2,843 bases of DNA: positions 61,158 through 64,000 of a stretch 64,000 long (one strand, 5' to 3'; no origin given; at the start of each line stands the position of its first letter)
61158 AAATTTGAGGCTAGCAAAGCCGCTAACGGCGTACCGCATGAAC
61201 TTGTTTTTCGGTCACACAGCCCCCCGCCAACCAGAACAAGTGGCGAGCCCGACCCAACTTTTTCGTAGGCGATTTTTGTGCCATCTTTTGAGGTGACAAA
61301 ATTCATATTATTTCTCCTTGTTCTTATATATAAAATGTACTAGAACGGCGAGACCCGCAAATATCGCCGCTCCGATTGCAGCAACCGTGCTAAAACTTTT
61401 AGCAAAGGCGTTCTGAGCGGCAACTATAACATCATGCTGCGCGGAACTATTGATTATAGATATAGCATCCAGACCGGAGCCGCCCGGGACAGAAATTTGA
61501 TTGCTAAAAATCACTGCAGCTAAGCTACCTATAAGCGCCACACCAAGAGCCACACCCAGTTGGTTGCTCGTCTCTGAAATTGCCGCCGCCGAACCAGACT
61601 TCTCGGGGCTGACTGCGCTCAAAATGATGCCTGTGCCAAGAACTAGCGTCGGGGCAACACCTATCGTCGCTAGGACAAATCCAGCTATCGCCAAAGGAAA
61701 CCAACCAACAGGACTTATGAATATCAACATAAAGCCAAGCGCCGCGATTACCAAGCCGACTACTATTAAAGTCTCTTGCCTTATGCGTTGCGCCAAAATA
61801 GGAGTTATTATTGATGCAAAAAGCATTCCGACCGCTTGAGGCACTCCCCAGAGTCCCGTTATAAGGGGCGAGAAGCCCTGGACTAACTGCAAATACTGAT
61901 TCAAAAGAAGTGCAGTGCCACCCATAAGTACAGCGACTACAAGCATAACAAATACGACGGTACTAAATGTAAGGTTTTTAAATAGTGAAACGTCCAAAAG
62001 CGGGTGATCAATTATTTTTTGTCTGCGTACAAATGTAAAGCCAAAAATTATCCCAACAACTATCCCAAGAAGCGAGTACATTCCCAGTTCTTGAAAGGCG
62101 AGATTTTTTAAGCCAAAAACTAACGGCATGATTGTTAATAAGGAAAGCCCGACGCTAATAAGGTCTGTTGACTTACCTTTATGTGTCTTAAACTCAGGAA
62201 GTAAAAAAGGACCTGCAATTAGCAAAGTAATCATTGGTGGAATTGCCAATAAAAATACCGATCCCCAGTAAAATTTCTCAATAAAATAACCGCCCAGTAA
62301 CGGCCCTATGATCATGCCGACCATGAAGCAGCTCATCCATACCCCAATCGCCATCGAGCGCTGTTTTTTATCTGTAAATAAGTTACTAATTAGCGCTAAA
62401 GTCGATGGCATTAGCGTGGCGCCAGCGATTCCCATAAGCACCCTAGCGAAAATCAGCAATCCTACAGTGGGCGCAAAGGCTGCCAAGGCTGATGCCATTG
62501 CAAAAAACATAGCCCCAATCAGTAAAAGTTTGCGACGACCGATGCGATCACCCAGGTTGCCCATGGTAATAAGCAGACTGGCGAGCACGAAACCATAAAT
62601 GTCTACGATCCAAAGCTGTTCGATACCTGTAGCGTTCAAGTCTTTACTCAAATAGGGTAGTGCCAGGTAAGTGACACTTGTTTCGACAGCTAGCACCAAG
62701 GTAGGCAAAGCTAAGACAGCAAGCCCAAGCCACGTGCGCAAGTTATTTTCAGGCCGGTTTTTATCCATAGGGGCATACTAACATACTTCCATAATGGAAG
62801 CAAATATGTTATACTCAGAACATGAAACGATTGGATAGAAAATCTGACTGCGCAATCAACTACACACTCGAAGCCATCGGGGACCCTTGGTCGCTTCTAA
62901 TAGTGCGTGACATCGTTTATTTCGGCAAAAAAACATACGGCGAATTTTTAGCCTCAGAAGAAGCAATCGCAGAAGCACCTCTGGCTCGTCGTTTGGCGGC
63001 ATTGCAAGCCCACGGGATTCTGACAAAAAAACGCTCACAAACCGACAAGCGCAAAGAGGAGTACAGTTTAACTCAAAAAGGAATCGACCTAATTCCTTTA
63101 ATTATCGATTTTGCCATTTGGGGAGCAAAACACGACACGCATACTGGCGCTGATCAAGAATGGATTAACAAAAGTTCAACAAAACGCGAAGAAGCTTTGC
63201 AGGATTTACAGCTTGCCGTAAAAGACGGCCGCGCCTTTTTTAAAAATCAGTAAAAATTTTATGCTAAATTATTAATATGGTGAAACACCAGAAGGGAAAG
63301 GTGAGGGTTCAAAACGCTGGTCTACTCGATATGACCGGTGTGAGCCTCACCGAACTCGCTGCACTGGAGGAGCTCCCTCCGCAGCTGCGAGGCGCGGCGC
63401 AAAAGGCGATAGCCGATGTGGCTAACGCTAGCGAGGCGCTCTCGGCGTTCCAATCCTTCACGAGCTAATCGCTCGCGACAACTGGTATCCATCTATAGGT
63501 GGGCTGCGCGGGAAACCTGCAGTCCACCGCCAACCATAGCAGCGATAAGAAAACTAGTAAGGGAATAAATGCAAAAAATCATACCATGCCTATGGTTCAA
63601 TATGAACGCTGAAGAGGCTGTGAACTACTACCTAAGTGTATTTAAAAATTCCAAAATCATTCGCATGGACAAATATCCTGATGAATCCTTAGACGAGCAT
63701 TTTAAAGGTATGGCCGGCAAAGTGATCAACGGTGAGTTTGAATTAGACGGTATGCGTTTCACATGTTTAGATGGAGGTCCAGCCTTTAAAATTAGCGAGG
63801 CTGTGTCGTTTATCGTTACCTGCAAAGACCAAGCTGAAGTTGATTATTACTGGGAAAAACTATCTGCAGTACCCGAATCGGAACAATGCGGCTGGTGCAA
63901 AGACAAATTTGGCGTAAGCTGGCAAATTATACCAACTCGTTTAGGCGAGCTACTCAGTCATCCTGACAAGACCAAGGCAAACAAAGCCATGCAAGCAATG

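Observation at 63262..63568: Islet E: a 260-bp GC-rich insert that appears to have split a native 5' UTR and duplicated its Shine-Dalgarno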

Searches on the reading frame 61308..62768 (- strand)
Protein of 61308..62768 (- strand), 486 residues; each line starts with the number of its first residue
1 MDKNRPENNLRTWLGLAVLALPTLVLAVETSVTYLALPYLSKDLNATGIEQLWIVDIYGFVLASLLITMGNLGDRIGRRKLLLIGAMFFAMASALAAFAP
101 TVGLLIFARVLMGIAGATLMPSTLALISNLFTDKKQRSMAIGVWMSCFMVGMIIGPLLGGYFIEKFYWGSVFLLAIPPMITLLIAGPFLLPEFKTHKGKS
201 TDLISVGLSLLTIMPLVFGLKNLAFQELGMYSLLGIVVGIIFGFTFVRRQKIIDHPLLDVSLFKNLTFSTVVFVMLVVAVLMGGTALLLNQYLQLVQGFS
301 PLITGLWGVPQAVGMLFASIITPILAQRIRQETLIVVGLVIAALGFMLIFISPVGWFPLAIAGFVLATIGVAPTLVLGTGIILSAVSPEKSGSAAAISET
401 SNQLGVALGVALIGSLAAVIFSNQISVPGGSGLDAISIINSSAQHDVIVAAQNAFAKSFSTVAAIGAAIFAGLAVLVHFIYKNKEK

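Call 7: search_protein_families(library=pfam, proteins=[window:61308-62768:-], max_evalue=1)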
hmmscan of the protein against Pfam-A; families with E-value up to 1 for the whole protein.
window:61308-62768:- (486 aa): 4 families
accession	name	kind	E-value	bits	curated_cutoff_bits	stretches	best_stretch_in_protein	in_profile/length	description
PF07690.21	MFS_1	-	2.6e-51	175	33.4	2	23-409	5-346/347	Major Facilitator Superfamily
PF00083.30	Sugar_tr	-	1.6e-10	40.9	22.3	1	47-192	44-196/452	Sugar (and other) transporter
PF03137.26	OATP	-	0.00016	20.5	25.8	2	101-164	132-194/545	Organic Anion Transporter Polypeptide (OATP) family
PF13347.12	MFS_2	-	0.0012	17.9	27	1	262-419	220-383/427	MFS/sugar transport protein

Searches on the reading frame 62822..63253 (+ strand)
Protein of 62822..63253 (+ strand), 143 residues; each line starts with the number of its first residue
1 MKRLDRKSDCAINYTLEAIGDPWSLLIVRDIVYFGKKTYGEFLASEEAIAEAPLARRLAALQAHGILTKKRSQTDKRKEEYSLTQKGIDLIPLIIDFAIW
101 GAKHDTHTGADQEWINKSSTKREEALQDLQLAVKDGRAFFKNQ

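Call 7: search_protein_families(library=pfam, proteins=[window:62822-63253:+], max_evalue=1)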
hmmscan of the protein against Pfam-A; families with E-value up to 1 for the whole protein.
window:62822-63253:+ (143 aa): 8 families
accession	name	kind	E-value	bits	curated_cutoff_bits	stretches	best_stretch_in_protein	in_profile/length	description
PF01638.23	HxlR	-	2.2e-13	50.3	20.8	1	19-104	2-86/91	HxlR-like helix-turn-helix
PF22381.2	Staph_reg_Sar_Rot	-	0.00032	21.2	27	1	49-91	40-82/85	Transcriptional regulator SarA/Rot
PF13814.12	Replic_Relax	-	0.0015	19.1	25.3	1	48-120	25-95/191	Replication-relaxation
PF03551.20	PadR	-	0.0074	16.7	27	1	47-87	27-69/75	Transcriptional regulator PadR-like family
PF13463.12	HTH_27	-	0.028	15.1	22.2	1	54-87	35-68/68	Winged helix DNA-binding domain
PF01047.28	MarR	-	0.03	14.7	24.6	1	42-78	22-58/59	MarR family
PF14576.11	SEO_N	-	0.11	12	27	1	38-106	122-191/287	Sieve element occlusion N-terminus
PF12802.13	MarR_2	-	0.14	12.7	27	1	56-77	39-60/61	MarR family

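Call 12: find_encoding_contigs(protein=window:62822-63253:+, flank=6000, max_places=10)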
Protein window:62822-63253:+ (143 aa): 2 contigs read that carry it; 1 place shown.
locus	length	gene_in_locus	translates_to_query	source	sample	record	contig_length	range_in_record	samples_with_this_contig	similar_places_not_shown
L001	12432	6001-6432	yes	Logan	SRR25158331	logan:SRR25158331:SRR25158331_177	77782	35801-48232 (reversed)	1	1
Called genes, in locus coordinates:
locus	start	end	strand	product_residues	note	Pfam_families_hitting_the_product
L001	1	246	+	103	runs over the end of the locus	PF12840:HTH_20, PF01022:HTH_5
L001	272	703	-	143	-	PF12802:MarR_2, PF01047:MarR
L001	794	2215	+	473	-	PF07690:MFS_1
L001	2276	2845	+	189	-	PF01872:RibD_C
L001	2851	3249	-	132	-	PF07883:Cupin_2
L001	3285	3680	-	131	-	PF00903:Glyoxalase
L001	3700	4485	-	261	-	PF00561:Abhydrolase_1 (weak), PF12146:Hydrolase_4, PF12697:Abhydrolase_6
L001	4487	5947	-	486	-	PF00083:Sugar_tr, PF07690:MFS_1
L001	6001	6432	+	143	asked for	PF01638:HxlR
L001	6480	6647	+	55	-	PF27839:FxSxx-COOH (weak)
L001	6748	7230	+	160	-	PF06983:3-dmu-9_3-mt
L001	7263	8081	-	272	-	PF01256:Carb_kinase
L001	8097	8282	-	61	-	-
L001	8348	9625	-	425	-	PF07690:MFS_1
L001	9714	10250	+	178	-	PF00561:Abhydrolase_1 (faint), PF06821:Ser_hydrolase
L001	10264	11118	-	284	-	PF01040:UbiA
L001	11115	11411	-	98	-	PF18916:Lycopene_cyc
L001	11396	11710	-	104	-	-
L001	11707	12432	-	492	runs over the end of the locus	PF01266:DAO (faint), PF01593:Amino_oxidase, PF13450:NAD_binding_8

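Call 19: find_related_loci(query=window:62822-63253:+, collection=genome_contigs, flank=6000)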
Query window:62822-63253:+ (143 aa) in genome_contigs; peptide patterns used: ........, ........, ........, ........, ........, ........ (x = any residue, [..] = any of these).
411 stretches matched a pattern; 47 encode a relative of the query (tblastn E <= 1e-3); 47 distinct loci.
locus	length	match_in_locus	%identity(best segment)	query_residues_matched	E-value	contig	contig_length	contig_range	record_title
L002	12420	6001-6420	57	1-140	1e-51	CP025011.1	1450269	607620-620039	Candidatus Saccharibacteria bacterium YM_S32_TM7_50_20 chromosome, complete genome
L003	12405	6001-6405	60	6-140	3e-51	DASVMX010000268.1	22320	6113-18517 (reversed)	MAG TPA_asm: Ktedonobacteraceae bacterium isolate SMAG_U3111 k141_535033, whole genome shotgun sequence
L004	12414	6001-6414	57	6-143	3e-51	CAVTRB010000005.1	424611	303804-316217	MAG: uncultured Chloroflexia bacterium isolate MFD09603.bin.1.156 genome assembly, contig: contig_39812, whole genome sh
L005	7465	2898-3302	58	6-140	6e-51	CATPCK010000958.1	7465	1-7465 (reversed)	MAG: uncultured Ktedonobacteraceae bacterium isolate S106_Bin_5 genome assembly, contig: S106_000000024441, whole genome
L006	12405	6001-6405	59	6-140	5e-51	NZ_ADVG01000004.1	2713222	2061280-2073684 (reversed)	Ktedonobacter racemifer DSM 44963 strain SOSP1-21 Krac_Contig203, whole genome shotgun sequence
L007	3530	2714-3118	56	6-140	1e-50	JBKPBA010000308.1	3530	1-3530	MAG: Chloroflexota bacterium isolate GB_EKS_MAG_00091 GB_EKS_000001392142, whole genome shotgun sequence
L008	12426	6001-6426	61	1-142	3e-50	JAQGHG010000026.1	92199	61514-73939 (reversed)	MAG: Patescibacteria group bacterium isolate RYN_427 scaffold_1342291, whole genome shotgun sequence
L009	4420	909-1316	55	5-140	3e-50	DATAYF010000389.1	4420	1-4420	MAG TPA_asm: Ktedonobacteraceae bacterium isolate SMAG_U5672 k141_3145245, whole genome shotgun sequence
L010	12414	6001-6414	55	3-140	8e-50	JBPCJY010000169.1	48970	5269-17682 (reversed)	MAG: Ktedonobacteraceae bacterium isolate TH_ant_mag_38 S1Ck127_10169482_flag_1_multi_28.0000_len_48970, whole genome sh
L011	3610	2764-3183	60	1-140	6e-50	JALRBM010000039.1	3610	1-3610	MAG: Candidatus Saccharimonadia bacterium isolate HM.33 HM_803432, whole genome shotgun sequence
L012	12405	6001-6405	58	6-140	8e-50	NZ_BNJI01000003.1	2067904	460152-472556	Ktedonobacter sp. SOSP1-85 sequence3, whole genome shotgun sequence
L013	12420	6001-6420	56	1-140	2e-49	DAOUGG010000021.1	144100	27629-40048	MAG TPA_asm: Anaerolineae bacterium isolate R30_118 k103_960805, whole genome shotgun sequence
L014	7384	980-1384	56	6-140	1e-49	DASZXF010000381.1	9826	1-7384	MAG TPA_asm: Ktedonobacteraceae bacterium isolate SMAG_U6176 k141_413653, whole genome shotgun sequence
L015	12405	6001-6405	58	6-140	1e-49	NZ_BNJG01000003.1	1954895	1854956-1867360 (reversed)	Ktedonobacter robiniae strain SOSP1-30 sequence3, whole genome shotgun sequence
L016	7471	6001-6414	56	6-143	9e-50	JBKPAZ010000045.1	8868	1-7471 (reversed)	MAG: Chloroflexota bacterium isolate GB_EKS_MAG_00083 GB_EKS_000001279321, whole genome shotgun sequence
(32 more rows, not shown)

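Call 51: find_related_loci(query=L001:6748-7227:+, collection=metagenome_contigs, flank=3000)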
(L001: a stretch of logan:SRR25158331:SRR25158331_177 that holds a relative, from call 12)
Query L001:6748-7227:+ (160 aa) in metagenome_contigs; peptide patterns used: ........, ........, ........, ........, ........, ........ (x = any residue, [..] = any of these).
600 stretches matched a pattern (row limit reached: there are more); 588 encode a relative of the query (tblastn E <= 1e-3); the best 80 are kept; 80 distinct loci.
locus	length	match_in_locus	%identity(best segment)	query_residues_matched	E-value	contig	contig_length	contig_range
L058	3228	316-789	86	1-158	5e-96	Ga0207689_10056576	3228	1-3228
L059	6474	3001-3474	87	1-158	1e-94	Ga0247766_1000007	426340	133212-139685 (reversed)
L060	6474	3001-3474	77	1-158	7e-87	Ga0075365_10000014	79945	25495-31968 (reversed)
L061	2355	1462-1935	79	1-158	3e-88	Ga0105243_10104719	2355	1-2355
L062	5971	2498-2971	72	1-158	2e-78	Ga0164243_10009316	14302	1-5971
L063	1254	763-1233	69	2-158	1e-80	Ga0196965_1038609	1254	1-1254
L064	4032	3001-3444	68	2-154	1e-70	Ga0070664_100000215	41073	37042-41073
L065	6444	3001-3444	68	2-154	1e-70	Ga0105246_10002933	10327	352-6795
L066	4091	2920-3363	69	2-154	1e-70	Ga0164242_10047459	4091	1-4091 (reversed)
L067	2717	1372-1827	66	1-157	5e-70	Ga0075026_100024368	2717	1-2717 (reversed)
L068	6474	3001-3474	64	1-158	6e-69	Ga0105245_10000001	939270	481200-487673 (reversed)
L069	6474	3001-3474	64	1-158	6e-69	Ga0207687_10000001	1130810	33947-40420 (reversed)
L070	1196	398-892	64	1-158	6e-73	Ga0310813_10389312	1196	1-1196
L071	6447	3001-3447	62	4-158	3e-68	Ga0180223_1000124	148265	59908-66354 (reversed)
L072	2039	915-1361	64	4-158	1e-69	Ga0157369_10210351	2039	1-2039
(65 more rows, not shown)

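Call 82: find_encoding_contigs(protein=window:62822-63253:+, flank=53, max_places=10)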
Protein window:62822-63253:+ (143 aa): 1 contig read that carries it; 1 place shown.
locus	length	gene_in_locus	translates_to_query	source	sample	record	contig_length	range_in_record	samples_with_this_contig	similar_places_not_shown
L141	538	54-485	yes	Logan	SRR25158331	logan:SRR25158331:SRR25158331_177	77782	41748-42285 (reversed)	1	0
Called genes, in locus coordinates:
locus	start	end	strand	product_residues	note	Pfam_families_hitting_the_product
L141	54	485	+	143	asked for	PF01638:HxlR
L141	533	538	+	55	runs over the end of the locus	PF27839:FxSxx-COOH (weak)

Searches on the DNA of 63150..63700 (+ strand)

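Call 5: search_rna_families(source=window, start=63150, end=63700, threshold=evalue, max_evalue=10)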
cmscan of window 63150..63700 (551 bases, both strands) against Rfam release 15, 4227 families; matches with E-value up to 10: 1.
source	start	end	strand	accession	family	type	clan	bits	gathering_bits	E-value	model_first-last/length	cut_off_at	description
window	63477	63558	+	RF02186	ST7-OT3_4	Gene; lncRNA;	-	11.3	80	3.7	1-73/73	no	ST7 overlapping transcript 3 conserved region 4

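Call 96: search_dna_similar(query=window:63299-63558:+, collection=plasmids, mode=distant, max_evalue=0.01, max_rows=10)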
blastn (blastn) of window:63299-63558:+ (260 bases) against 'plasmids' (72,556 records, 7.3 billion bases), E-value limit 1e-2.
No match.

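Call 97: search_dna_similar(query=window:63299-63558:+, collection=phages, mode=distant, max_evalue=0.01, max_rows=10)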
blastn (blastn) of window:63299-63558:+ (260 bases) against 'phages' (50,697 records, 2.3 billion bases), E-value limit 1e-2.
No match.

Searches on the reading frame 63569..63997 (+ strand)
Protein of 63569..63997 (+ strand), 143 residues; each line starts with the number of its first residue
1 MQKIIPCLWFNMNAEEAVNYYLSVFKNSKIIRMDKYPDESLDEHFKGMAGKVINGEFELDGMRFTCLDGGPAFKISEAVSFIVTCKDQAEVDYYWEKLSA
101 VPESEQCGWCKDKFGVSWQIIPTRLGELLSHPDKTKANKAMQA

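Call 7: search_protein_families(library=pfam, proteins=[window:63569-63997:+], max_evalue=1)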
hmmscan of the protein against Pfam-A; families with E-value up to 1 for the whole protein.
window:63569-63997:+ (143 aa): 1 family
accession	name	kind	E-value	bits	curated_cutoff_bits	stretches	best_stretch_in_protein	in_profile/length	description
PF06983.19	3-dmu-9_3-mt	-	1.5e-45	154.9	24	1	2-121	1-116/116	3-demethylubiquinone-9 3-methyltransferase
